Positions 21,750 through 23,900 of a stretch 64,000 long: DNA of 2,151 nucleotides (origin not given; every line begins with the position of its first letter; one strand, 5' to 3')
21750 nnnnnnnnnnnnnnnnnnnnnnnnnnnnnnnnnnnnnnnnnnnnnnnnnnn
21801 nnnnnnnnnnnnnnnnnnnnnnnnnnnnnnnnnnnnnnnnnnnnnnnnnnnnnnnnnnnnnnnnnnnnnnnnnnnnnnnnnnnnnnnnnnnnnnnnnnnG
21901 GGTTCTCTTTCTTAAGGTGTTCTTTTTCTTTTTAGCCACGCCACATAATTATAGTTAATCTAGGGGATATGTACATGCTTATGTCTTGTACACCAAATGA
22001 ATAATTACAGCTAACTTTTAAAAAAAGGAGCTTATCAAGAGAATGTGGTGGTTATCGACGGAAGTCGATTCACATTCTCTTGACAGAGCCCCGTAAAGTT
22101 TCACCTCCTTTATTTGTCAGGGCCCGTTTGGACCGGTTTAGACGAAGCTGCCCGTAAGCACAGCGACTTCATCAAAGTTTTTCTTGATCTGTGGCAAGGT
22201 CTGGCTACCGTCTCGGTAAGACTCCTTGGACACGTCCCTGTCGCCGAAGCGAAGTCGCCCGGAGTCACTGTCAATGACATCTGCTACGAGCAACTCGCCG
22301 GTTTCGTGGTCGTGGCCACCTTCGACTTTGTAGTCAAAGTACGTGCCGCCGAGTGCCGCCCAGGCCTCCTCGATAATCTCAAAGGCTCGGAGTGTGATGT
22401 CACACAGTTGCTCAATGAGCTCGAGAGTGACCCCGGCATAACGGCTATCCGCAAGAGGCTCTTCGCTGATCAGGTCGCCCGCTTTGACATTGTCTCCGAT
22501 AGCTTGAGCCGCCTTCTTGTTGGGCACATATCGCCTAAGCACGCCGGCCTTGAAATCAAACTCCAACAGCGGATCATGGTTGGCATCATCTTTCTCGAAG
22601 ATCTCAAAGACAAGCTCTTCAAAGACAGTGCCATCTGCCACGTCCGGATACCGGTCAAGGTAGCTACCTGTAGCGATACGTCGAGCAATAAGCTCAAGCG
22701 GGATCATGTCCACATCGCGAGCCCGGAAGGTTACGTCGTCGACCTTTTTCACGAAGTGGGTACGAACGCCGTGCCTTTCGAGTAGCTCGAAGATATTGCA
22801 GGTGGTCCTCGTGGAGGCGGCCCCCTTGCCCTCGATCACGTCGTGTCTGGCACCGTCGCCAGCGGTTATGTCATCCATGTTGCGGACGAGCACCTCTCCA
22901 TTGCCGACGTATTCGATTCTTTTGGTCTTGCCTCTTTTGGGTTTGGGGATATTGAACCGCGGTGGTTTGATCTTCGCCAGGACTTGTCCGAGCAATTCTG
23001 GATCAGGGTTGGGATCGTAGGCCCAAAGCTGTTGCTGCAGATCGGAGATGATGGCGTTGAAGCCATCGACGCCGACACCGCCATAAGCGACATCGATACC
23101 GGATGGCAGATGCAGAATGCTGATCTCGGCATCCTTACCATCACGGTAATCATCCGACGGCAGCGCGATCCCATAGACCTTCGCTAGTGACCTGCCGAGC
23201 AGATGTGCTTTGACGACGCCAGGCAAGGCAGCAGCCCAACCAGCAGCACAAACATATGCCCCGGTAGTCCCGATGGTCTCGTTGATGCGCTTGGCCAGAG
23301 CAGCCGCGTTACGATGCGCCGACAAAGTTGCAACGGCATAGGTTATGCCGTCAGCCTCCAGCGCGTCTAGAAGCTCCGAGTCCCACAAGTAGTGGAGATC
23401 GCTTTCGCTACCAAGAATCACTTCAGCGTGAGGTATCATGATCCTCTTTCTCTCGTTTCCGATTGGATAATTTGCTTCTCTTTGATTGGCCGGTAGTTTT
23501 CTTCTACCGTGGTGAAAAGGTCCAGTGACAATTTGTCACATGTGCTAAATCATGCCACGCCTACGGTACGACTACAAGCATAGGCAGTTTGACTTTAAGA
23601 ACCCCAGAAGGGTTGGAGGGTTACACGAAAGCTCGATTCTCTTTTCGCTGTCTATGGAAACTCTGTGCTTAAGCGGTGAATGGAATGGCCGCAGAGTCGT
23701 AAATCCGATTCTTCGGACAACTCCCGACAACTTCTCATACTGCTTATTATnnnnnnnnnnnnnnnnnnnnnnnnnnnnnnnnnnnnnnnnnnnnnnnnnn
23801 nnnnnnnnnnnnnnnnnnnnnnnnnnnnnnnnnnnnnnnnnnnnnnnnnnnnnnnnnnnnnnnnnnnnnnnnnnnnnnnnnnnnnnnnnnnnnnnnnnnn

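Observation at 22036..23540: GC-rich island encoding a PurE-PurC fusion in an otherwise AT-rich, biosynthetically poor context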

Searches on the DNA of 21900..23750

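Call 41: search_rna_families(source=window, start=21900, end=23750, threshold=evalue, max_evalue=10)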
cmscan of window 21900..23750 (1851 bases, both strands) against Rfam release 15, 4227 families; matches with E-value up to 10: 4.
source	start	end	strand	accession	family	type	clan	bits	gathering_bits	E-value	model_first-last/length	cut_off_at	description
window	22003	22121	-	RF01483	rli56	Cis-reg;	-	22.4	47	0.95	1-100/100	no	Listeria sRNA rli56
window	21931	22056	+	RF03105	RAGATH-7-assoc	Gene; sRNA;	-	21.1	88.5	0.76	1-131/131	no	RAGATH-7-assoc RNA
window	21979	22050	-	RF00413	SNORA19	Gene; snRNA; snoRNA; HACA-box;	-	18.3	80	7.3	1-131/131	no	Small nucleolar RNA SNORA19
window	22551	22595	-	RF00159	snoZ168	Gene; snRNA; snoRNA; CD-box;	-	15.9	36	8.1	1-82/82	no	Small nucleolar RNA Z168/Z174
